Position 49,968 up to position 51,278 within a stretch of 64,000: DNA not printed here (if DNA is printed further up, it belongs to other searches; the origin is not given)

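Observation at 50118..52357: Peptidoglycan amidase translationally coupled to an actin-fold ATPase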

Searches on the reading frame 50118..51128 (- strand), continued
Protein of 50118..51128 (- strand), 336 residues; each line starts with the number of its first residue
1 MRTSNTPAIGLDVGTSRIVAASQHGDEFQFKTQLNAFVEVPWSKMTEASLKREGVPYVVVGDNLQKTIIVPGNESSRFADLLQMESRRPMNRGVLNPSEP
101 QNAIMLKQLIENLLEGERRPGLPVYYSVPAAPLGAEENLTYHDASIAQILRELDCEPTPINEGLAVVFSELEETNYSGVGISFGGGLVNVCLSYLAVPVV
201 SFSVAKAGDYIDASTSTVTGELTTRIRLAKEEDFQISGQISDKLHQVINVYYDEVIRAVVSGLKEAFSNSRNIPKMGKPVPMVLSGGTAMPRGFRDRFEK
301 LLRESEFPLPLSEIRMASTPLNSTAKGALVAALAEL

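Call 61: search_protein_families(library=phrogs, proteins=[window:50118-51128:-], max_evalue=0.001)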
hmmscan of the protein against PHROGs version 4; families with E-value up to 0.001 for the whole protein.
window:50118-51128:- (336 aa): 0 families
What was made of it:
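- Tried and rejected: PHROGs gave only generic endolysin or amidase families for the amidase domain, and none for the ATPase (call 61).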

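Call 65: search_protein_families(library=pfam, proteins=[L087:1208-2305:+, L173:1980-3239:+, L190:599-1804:+, L173:3326-4879:+, L190:1826-3145:+, L173:6057-8204:+, L086:4149-5183:+, L088:5454-5930:+], max_evalue=0.01)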
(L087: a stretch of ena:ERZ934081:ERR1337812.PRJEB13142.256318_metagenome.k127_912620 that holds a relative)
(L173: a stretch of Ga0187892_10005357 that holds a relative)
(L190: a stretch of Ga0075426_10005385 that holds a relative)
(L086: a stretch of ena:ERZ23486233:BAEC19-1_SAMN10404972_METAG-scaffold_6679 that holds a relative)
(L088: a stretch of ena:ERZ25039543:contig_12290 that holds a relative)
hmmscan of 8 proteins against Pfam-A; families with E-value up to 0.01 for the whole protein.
L087:1208-2305:+ (365 aa): 2 families
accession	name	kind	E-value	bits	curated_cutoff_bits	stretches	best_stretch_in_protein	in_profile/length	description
PF05036.18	SPOR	-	4.1e-18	65.9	21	1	284-359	2-75/76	SPOR domain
PF13717.11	Zn_ribbon_4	-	0.0013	19.1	30.3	1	1-32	1-33/36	zinc-ribbon domain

L173:1980-3239:+ (419 aa): 2 families
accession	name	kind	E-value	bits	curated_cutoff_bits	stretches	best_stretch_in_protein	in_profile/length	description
PF05036.18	SPOR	-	7.1e-19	68.4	21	1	339-414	2-75/76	SPOR domain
PF23547.1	Zn_ribbon_FGT1_1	-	0.0039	17.2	27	0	16-32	13-29/35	FORGETTER1 first zinc ribbon domain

L190:599-1804:+ (401 aa): 2 families
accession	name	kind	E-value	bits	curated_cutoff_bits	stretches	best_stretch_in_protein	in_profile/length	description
PF05036.18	SPOR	-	2.7e-15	56.9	21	1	315-382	1-66/76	SPOR domain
PF12685.13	SpoIIIAH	-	0.003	18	30.6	1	225-334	1-82/191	SpoIIIAH-like protein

L173:3326-4879:+ (517 aa): 1 family
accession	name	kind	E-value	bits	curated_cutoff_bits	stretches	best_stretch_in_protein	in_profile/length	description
PF01510.30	Amidase_2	-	5.9e-12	46.5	26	1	258-387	5-119/131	N-acetylmuramoyl-L-alanine amidase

L190:1826-3145:+ (439 aa): 1 family
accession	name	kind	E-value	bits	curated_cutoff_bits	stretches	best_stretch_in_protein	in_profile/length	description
PF01510.30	Amidase_2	-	7.4e-15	55.9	26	1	208-337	5-120/131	N-acetylmuramoyl-L-alanine amidase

L173:6057-8204:+ (715 aa): 6 families
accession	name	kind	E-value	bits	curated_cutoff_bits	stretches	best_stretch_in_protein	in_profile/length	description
PF02518.31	HATPase_c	-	4.6e-24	85.4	26.4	1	605-709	4-109/111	Histidine kinase-, DNA gyrase B-, and HSP90-like ATPase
PF00512.31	HisKA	-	6.8e-13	48.9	26.9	1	495-556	2-62/66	His Kinase A (phospho-acceptor) domain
PF13185.12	GAF_2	-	7.7e-05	23.4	28.6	1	360-471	36-136/136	GAF domain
PF13581.12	HATPase_c_2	-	0.0038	17.7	27.4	1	602-684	31-111/127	Histidine kinase-like ATPase domain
PF13492.12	GAF_3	-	0.0044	17.9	27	0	414-472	71-129/129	GAF domain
PF01590.32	GAF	-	0.0048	17.9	22.4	0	381-470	57-133/133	GAF domain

L086:4149-5183:+ (344 aa): 3 families
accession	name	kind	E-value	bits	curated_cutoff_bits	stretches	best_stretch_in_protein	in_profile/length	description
PF25216.1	Volactin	-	8.7e-82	275.6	35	1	20-340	3-321/321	Volactin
PF25229.1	Salactin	-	0.00045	19.8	27.1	1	249-335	242-326/335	Salactin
PF06723.19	MreB_Mbl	-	0.0032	16.8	27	0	70-222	34-184/327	MreB/Mbl protein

L088:5454-5930:+ (158 aa): 0 families
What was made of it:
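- Tried and rejected: The Zn-ribbon at the N-terminus of the L087 SPOR protein is sub-threshold (19 bits against 30; call 65), so the Zn-ribbon/Volactin link is only a hint.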

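Call 66: find_encoding_contigs(protein=P0250, flank=5000, max_places=2)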
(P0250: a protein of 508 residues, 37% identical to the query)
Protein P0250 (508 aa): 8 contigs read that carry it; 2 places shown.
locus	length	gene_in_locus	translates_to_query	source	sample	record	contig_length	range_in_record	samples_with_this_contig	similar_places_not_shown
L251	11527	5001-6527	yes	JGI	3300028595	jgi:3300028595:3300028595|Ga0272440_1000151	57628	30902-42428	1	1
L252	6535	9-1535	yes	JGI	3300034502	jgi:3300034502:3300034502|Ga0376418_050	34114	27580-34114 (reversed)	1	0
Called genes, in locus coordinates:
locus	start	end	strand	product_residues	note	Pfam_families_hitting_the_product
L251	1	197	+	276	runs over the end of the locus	-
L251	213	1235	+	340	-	PF24161:CCDC39 (weak)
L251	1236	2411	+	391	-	-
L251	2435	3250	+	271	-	PF10473:CENP-F_leu_zip (faint)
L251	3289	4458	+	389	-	PF25216:Volactin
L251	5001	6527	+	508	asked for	PF13717:Zn_ribbon_4, PF13719:Zn_ribbon_5 (weak), PF25216:Volactin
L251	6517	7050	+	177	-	-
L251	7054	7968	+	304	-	PF13191:AAA_16 (weak), PF13401:AAA_22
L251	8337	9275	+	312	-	PF12784:PDDEXK_2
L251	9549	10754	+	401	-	PF00512:HisKA (faint), PF02518:HATPase_c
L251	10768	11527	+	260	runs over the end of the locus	PF00072:Response_reg, PF13188:PAS_8 (faint), PF00989:PAS (faint)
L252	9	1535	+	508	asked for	PF13717:Zn_ribbon_4, PF13719:Zn_ribbon_5 (weak), PF25216:Volactin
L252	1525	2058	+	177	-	-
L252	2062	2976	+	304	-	PF13191:AAA_16 (weak), PF13401:AAA_22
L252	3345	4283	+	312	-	PF12784:PDDEXK_2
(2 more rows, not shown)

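Call 67: find_encoding_contigs(protein=P0254, flank=5000, max_places=2)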
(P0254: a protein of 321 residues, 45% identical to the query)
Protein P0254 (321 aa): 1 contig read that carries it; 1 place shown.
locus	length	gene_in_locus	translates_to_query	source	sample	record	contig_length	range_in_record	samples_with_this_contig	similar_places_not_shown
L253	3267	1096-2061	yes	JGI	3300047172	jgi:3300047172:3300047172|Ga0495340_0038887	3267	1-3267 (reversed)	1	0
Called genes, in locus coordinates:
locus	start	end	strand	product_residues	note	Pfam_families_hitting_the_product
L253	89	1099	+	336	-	PF01510:Amidase_2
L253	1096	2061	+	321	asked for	PF25216:Volactin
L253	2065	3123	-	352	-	PF25216:Volactin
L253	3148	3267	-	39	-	?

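Call 72: list_cluster_members(proteins=[L086:5216-6598:+, L086:4149-5183:+, L086:7171-8856:+, L086:750-2075:-, L253:89-1099:+, L253:2065-3123:-, L084:4817-6004:+, L084:3009-4025:+, L084:1345-2193:+])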
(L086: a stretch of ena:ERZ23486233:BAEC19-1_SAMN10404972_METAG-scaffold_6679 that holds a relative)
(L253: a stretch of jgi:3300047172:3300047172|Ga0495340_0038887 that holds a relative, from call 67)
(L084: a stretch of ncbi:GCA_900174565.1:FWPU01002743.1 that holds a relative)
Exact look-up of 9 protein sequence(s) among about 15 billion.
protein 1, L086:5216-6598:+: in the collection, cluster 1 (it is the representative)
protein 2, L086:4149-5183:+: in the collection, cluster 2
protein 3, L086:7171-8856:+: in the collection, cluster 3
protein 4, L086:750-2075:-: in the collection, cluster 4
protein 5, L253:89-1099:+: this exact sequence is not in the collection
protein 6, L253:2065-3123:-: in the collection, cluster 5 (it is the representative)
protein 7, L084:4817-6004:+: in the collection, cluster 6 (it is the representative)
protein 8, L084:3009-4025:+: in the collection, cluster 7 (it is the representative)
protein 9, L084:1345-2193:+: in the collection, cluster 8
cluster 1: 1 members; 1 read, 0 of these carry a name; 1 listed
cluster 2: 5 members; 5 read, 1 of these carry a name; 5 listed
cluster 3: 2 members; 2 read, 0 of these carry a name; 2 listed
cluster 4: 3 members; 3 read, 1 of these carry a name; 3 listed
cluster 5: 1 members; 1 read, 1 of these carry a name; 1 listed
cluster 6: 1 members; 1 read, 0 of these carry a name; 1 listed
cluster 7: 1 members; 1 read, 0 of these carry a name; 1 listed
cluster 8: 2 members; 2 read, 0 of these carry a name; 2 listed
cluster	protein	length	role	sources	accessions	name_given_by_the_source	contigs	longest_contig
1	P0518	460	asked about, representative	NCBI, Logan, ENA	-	-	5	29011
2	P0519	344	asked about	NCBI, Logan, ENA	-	-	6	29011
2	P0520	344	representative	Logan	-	-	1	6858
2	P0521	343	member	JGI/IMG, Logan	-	hypothetical protein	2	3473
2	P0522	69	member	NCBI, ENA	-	-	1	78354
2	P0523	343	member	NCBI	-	-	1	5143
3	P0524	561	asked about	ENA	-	-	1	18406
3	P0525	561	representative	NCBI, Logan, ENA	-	-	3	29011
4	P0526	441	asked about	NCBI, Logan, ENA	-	-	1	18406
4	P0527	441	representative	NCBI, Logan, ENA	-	-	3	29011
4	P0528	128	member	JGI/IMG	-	hypothetical protein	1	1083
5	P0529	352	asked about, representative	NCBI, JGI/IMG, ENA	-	actin-like ATPase involved in cell morphogenesis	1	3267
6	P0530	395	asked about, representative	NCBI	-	-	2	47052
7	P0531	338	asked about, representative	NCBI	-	-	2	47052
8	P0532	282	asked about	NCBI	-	-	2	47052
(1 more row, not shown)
